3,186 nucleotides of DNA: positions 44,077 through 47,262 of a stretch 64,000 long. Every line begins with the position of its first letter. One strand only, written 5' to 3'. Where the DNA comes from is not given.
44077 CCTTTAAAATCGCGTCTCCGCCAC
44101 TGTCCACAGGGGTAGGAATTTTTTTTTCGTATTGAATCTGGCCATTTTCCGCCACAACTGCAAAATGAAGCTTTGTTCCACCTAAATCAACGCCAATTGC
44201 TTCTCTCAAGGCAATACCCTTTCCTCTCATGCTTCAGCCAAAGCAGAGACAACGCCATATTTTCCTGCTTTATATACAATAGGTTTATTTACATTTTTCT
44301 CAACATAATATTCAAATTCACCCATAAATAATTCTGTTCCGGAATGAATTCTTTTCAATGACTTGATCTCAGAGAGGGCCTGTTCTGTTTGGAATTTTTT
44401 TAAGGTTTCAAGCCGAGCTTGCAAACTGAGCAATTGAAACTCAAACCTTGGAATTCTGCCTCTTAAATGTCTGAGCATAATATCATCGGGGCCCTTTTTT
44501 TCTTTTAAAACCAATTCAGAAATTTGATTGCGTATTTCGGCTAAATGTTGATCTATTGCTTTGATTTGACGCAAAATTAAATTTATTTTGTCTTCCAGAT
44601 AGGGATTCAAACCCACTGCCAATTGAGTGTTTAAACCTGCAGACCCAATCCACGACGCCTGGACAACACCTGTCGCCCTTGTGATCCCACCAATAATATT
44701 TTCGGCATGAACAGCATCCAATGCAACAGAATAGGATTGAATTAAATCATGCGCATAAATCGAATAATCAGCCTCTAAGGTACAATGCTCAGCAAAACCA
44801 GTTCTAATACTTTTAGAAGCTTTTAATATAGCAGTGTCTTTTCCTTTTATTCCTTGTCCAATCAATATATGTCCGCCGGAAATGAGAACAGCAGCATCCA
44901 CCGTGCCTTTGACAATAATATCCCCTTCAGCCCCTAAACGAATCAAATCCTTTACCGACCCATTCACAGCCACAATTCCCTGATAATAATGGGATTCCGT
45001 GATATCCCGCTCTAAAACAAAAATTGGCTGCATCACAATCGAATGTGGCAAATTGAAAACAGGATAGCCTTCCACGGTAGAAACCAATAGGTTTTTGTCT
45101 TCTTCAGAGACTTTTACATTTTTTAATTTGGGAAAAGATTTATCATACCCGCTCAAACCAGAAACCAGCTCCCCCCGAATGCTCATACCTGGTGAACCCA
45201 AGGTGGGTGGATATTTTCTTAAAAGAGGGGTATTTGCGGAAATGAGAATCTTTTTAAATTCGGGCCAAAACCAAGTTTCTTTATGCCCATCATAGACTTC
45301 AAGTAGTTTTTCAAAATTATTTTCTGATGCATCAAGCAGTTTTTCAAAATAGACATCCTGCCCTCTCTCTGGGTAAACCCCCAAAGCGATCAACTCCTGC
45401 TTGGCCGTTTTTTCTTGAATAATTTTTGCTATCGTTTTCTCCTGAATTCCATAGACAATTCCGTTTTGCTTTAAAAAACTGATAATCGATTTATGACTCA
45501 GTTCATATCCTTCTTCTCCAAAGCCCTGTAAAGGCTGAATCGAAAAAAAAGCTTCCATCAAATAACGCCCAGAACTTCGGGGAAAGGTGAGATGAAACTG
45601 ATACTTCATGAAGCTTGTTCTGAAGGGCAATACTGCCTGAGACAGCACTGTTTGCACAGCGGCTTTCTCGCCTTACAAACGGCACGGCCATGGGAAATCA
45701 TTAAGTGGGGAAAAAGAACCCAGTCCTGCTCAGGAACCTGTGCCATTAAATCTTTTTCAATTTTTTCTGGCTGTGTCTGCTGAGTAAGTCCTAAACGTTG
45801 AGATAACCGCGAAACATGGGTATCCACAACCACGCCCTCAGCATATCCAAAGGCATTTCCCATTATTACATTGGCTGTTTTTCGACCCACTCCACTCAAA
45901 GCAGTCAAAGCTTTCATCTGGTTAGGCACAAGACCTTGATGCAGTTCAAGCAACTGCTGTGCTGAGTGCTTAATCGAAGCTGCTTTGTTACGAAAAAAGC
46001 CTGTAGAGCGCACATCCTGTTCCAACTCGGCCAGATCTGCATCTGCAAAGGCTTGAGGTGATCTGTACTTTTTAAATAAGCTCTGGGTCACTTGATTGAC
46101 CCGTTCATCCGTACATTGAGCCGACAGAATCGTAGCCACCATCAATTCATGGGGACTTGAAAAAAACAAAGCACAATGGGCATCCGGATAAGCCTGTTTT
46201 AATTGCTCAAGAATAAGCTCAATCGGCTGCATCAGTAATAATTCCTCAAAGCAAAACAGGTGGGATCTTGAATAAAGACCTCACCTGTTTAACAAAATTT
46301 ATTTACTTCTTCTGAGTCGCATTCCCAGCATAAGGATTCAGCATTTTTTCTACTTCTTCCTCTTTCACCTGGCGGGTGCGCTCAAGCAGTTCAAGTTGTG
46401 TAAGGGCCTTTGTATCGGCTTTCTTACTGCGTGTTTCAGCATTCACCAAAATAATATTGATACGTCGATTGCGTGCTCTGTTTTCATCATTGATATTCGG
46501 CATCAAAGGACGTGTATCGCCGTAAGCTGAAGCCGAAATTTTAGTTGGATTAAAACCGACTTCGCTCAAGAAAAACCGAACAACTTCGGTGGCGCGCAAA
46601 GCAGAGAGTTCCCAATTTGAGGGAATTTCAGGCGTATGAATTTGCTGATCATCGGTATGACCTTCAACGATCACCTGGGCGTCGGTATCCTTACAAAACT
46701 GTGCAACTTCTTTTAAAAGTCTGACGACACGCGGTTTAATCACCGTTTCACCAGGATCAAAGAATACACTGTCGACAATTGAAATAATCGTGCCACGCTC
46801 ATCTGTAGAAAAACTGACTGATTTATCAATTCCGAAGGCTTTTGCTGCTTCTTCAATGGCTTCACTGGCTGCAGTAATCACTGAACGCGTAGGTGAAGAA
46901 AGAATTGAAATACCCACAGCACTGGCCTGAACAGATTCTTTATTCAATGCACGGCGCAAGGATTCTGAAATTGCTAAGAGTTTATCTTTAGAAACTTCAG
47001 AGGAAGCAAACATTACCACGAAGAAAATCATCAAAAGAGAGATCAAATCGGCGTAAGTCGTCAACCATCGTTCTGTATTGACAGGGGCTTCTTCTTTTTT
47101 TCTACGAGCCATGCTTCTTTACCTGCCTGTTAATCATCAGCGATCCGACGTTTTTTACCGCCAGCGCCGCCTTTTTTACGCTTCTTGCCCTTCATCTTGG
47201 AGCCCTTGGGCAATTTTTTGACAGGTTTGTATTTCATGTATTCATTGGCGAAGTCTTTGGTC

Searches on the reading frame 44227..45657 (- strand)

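Call 3: search_protein_families(library=pfam, proteins=[window:44227-45657:-], max_evalue=0.1)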
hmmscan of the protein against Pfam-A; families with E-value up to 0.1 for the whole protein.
window:44227-45657:- (476 aa): 2 families
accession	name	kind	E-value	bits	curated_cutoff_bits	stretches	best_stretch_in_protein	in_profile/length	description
PF03961.19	FapA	-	3e-35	122.6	31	1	226-461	19-264/272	Flagellar Assembly Protein A beta solenoid domain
PF20250.3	FapA_N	-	2e-28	99.4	27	1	34-202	10-176/178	Flagellar Assembly Protein A N-terminal region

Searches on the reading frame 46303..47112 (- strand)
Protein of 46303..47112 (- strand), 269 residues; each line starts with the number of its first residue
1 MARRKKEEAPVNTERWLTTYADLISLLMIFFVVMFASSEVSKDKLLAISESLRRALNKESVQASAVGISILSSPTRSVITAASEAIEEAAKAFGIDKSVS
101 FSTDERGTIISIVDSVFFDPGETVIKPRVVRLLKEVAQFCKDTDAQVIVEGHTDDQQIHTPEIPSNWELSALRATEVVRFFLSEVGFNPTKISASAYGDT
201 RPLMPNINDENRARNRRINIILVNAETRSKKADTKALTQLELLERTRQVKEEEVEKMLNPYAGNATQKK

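Call 3: search_protein_families(library=pfam, proteins=[window:46303-47112:-], max_evalue=0.1)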
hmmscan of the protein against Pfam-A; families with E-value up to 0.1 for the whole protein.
window:46303-47112:- (269 aa): 5 families
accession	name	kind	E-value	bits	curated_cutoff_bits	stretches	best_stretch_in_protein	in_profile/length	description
PF13677.11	MotB_plug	-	2.5e-19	69.1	24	1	4-56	2-58/58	Membrane MotB of proton-channel complex MotA/MotB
PF00691.25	OmpA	-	5.6e-17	62.3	27.2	1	117-216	1-98/98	OmpA family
PF03432.20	Relaxase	-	0.02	15.6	24.6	0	115-159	49-93/132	MobA/VirD2-like, nuclease domain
PF24911.1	YfjL_C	-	0.08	14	28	0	32-71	51-90/117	YfjL-like C-terminal domain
PF14463.11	E1-N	-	0.081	13.4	27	0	209-257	19-66/151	E1 N-terminal domain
